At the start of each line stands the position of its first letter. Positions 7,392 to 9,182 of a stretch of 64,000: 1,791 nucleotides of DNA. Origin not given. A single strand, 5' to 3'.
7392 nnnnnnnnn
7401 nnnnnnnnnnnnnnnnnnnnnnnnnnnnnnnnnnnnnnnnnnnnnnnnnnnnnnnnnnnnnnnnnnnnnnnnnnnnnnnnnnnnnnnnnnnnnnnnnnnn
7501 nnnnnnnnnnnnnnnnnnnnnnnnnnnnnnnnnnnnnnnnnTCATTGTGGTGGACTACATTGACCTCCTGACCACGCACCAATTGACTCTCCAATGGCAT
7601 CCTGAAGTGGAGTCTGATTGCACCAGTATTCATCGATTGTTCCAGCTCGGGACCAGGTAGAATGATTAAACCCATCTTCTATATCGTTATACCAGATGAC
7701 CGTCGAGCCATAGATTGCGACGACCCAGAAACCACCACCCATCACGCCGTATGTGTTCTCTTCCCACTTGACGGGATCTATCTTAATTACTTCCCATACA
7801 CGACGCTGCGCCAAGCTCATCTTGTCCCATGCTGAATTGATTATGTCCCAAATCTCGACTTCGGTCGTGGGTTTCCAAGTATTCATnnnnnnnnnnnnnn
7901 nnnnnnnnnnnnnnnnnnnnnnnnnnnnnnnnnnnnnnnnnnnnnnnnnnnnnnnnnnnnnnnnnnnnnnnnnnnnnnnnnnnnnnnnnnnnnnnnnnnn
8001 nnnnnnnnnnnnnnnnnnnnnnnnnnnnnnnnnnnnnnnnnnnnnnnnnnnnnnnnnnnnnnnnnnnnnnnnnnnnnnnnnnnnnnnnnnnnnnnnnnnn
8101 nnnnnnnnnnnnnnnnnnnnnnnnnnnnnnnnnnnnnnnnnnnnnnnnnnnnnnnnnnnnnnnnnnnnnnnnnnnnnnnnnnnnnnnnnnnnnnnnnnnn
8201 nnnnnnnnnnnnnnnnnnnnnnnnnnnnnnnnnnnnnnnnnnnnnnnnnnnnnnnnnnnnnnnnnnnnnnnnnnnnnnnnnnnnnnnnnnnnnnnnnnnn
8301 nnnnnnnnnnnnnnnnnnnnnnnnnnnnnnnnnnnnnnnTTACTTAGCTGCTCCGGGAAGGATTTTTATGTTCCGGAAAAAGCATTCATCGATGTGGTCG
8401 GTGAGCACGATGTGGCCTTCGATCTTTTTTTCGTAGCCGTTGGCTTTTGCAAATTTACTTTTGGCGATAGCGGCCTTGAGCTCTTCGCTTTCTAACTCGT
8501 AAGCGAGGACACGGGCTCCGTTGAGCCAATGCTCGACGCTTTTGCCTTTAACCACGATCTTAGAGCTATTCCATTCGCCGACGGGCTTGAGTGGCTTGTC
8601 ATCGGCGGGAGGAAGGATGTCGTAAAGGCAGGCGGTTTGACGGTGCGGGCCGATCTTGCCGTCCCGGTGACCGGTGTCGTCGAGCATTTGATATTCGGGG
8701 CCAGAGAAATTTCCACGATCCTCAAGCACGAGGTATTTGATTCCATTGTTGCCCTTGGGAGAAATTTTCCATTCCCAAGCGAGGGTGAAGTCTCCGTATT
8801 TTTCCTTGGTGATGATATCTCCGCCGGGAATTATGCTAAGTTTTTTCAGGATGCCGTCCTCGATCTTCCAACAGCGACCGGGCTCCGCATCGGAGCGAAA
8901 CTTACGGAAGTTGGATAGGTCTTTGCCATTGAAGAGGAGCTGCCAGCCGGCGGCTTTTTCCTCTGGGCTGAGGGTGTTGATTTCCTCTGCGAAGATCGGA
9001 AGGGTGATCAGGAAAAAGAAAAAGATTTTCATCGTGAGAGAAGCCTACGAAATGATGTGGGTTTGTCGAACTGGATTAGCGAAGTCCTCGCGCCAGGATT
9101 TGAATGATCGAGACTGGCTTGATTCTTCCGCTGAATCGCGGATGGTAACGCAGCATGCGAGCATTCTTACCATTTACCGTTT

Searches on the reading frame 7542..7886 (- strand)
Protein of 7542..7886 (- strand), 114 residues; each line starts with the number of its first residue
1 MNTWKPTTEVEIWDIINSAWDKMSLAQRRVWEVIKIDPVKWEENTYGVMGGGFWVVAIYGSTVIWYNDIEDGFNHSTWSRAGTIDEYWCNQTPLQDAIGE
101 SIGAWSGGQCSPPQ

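Call 5: search_protein_families(library=pfam, proteins=[window:7542-7886:-], max_evalue=1)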
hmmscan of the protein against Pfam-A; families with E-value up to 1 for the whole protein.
window:7542-7886:- (114 aa): 0 families

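Call 43: search_protein_families(library=padloc, proteins=[window:7542-7886:-], max_evalue=1)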
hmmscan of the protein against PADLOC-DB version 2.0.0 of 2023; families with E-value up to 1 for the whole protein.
window:7542-7886:- (114 aa): 0 families

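Call 46: search_protein_families(library=ncbifam, proteins=[window:7542-7886:-], max_evalue=0.01)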
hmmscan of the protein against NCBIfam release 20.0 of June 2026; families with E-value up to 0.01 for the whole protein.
window:7542-7886:- (114 aa): 0 families

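Call 70: find_homologous_proteins(query=window:7542-7886:-, max_evalue=0.001)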
Query window:7542-7886:- (114 aa): 384 proteins with E <= 0.001 among 384 candidates; the best 120 are listed.
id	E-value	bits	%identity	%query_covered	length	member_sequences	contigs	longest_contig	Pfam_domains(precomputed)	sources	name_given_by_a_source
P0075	8.0e-72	257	96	100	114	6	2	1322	-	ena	-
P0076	1.6e-53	198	73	100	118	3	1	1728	-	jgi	jgi:hypothetical protein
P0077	1.8e-52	195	75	100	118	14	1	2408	-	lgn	-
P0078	2.2e-52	194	70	100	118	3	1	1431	-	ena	-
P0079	8.1e-50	186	69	100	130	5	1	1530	-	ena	-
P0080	1.2e-49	186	68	100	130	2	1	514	-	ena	-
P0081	3.4e-49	184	68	100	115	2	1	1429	-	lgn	-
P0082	6.2e-47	177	67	100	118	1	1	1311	-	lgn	-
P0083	1.7e-46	175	65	100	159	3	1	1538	-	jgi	jgi:hypothetical protein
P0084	7.7e-46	173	63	100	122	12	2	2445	-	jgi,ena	jgi:hypothetical protein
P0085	9.1e-46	173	64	100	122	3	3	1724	-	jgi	jgi:hypothetical protein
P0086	1.3e-45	172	64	100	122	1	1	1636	-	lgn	-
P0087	4.7e-45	171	66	98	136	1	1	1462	-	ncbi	-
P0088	1.2e-44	169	64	100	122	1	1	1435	-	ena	-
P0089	2.9e-43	165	62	96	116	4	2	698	-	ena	-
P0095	7.4e-41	157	59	93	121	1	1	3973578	-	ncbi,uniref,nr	ncbi:hypothetical protein [Flocculibacter collagenilyticus]|uniref:hypothetical protein n=1 Tax=Floc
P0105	2.4e-38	149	56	100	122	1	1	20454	-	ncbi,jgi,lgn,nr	ncbi:MAG: hypothetical protein LBV12_05810 [Puniceicoccales bacterium]|jgi:hypothetical protein|nr:h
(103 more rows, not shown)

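Call 73: find_encoding_contigs(protein=P0095, flank=5000, max_places=1)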
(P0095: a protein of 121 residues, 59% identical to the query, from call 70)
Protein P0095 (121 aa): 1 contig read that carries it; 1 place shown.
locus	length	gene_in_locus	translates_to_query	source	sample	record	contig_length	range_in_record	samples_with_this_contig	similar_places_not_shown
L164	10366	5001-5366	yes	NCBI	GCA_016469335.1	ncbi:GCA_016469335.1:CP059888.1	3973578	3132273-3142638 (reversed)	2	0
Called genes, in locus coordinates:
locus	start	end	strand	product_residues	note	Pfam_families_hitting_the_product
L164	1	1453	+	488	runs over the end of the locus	PF01979:Amidohydro_1, PF07969:Amidohydro_3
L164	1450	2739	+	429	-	PF01979:Amidohydro_1, PF07969:Amidohydro_3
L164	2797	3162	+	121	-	PF07883:Cupin_2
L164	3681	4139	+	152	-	-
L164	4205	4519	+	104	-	-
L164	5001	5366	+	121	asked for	-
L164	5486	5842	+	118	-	-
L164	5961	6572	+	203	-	PF12796:Ank_2, PF13606:Ank_3 (faint), PF12796:Ank_2, PF13637:Ank_4 (weak), PF13857:Ank_5 (weak), PF00023:Ank (weak), PF12796:Ank_2 (weak)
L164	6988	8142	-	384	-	PF01548:DEDD_Tnp_IS110, PF02371:Transposase_20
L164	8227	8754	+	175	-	PF12746:GNAT_acetyltran (weak), PF13302:Acetyltransf_3, PF13420:Acetyltransf_4, PF00583:Acetyltransf_1, PF13673:Acetyltransf_10 (weak), PF13508:Acetyltransf_7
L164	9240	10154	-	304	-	PF01548:DEDD_Tnp_IS110, PF02371:Transposase_20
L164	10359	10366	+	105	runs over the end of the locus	-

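Call 74: find_encoding_contigs(protein=P0105, flank=5000, max_places=1)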
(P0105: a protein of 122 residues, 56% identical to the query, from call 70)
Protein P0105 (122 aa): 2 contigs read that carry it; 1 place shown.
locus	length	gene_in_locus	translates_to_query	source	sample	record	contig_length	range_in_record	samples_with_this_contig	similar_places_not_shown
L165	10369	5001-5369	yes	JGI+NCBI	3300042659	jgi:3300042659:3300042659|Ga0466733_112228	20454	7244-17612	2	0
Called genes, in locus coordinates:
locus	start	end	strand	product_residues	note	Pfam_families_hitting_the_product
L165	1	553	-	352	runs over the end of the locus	PF01075:Glyco_transf_9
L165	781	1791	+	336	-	PF01075:Glyco_transf_9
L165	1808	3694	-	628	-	PF03279:Lip_A_acyltrans, PF01075:Glyco_transf_9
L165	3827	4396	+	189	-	PF00156:Pribosyltran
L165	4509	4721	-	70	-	-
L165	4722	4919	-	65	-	-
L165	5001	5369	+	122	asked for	-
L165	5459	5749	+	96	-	-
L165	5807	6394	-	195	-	PF02525:Flavodoxin_2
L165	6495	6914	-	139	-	PF01243:PNPOx_N, PF16242:Pyrid_ox_like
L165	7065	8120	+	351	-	-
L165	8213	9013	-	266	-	PF13085:Fer2_3, PF13187:Fer4_9 (faint), PF12838:Fer4_7, PF13183:Fer4_8, PF13237:Fer4_10, PF13484:Fer4_16 (weak)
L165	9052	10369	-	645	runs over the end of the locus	PF00890:FAD_binding_2, PF02910:Succ_DH_flav_C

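Call 77: find_encoding_contigs(protein=P0075, flank=3000, max_places=3)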
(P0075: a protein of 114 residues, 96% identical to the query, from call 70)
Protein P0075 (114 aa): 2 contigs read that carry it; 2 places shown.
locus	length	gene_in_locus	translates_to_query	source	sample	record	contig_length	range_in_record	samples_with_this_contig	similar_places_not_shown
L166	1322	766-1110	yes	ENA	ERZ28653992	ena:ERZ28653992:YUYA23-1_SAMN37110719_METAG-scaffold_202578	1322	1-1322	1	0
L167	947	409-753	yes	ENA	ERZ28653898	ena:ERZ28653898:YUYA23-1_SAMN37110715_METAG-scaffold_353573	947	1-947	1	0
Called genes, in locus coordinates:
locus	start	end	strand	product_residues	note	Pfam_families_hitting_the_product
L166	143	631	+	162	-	-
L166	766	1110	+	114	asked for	-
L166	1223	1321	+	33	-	?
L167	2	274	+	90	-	?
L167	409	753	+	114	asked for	-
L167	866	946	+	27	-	?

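Call 89: search_protein_families(library=pfam, alignment_id=A3, max_evalue=0.01)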
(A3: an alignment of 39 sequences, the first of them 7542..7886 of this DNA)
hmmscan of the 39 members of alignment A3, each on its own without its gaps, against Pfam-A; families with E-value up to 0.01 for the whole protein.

A. member 1, window:7542-7886:- (114 aa): 0 families

B. families by the number of members that match (of 39 scanned): 0 families

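Call 96: predict_structure(alignment_id=A3)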
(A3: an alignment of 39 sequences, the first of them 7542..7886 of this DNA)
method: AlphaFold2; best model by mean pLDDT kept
length: 114 residues; sequences in the alignment: 39
mean_pLDDT: 85.2   pTM: 0.79
mean pLDDT of the five models: 85.2, 84.4, 84.1, 82.7, 82.4
residues with pLDDT >= 90: 68; 70-90: 24; 50-70: 21; < 50: 1
segments of 3 or more residues with pLDDT < 50: none
pLDDT, mean of each block of 10 residues (from residue 1): 78 97 96 96 75 91 91 91 86 90 58 57
secondary structure, 60 per line:
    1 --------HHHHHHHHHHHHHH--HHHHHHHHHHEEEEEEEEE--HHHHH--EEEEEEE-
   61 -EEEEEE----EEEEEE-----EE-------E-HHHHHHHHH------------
elements in order: H9-22 H25-34 E35-43 H46-50 E53-59 E62-67 E72-77 H94-102

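Call 101: fold_search(model_id=the predicted structure, library=pdb)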
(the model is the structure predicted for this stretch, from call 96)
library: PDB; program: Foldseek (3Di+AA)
matches with E <= 10: 255; with E <= 0.001: 0
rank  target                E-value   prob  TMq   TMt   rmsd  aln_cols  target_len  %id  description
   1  3imo_A                1.1e+00  0.09  0.30  0.30   7.7       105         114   16  Structure from the mobile metagenome of Vibrio cholerae. Integron cassette protein VCH_CASS14 (released 2009-08-25)
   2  6yv6                  1.2e+00  0.04  0.16  0.10   8.8        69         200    7  Crystal Structure of Serine protease SplB N2K/N3Q/S154R from Staphylococcus aureus (released 2021-05-12)
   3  7u32_C                1.3e+00  0.06  0.24  0.14  15.7        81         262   11  MVV cleaved synaptic complex (CSC) intasome at 3.4 A resolution (released 2022-05-11)
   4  8vpq_A                1.5e+00  0.10  0.19  0.05   3.1        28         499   18  The structure of LSD1-CoREST-HDAC1 in complex with KBTBD4IPR310delinsTTYML (released 2024-11-27)
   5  9szr_B                1.7e+00  0.07  0.23  0.02   8.0        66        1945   12  shutdown state non-muscle myosin 2A heads region (released 2025-10-22)
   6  9azz_B                1.8e+00  0.09  0.19  0.14   2.4        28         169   14  Crystal structure of outer membrane lipoprotein carrier protein (LolA) from Ehrlichia ruminantium (released 2024-03-20)
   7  9i2c_C                1.8e+00  0.08  0.19  0.06   3.7        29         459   21  Cryo-EM structure of KBTBD4 WT-HDAC2-CoREST1 2:1:1 complex mediated by molecular glue UM171 (released 2025-04-09)
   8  6e8n_A                2.1e+00  0.06  0.19  0.13  12.6        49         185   10  Crystal structure of glycosylated human EPDR1 (released 2019-01-23)
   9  8bvq_B                2.2e+00  0.08  0.25  0.09   7.9        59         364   15  E. coli BAM complex (BamABCDE) bound to darobactin B (released 2023-05-24)
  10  8fnh_A                2.5e+00  0.07  0.24  0.12   9.5        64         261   11  Structure of Q148K HIV-1 intasome with Dolutegravir bound (released 2023-08-09)
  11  5oql_M                2.7e+00  0.07  0.22  0.10   4.4        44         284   14  Cryo-EM structure of the 90S pre-ribosome from Chaetomium thermophilum (released 2017-10-11)
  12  8ato_A                2.8e+00  0.03  0.17  0.01  10.0        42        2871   14  Structure of the giant inhibitor of apoptosis, BIRC6 bound to the regulator SMAC (released 2023-03-08)
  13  7jtk_O                2.8e+00  0.02  0.22  0.14  16.9       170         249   14  Radial spoke 1 isolated from Chlamydomonas reinhardtii (released 2020-12-16)
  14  5wwc_B                3.0e+00  0.06  0.23  0.37   6.1        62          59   11  The crystal structure of Cren7 mutant L28M in complex with dsDNA (released 2017-04-26)
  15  8oef                  3.0e+00  0.03  0.25  0.06  13.9        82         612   16  Structure of human terminal uridylyltransferase 7 (hTUT7/ZCCHC6) (released 2024-07-24)
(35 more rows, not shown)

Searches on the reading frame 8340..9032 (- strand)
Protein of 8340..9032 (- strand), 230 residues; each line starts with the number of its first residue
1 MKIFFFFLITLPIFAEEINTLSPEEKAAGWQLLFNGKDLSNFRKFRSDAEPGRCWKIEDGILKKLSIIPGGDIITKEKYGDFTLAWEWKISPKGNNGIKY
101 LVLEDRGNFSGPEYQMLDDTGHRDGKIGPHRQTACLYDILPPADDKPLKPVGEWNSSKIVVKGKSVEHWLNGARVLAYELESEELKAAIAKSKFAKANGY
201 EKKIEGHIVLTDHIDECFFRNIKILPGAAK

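Call 5: search_protein_families(library=pfam, proteins=[window:8340-9032:-], max_evalue=1)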
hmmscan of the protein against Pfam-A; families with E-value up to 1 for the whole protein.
window:8340-9032:- (230 aa): 2 families
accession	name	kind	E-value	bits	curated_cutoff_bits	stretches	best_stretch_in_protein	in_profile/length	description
PF06439.18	3keto-disac_hyd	-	8.7e-44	150.2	26.8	1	29-224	1-186/187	3-keto-disaccharide hydrolase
PF20407.5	DUF1583_N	-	0.042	14.1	22.9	1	145-184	83-121/150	Domain of unknown function (DUF1583_N)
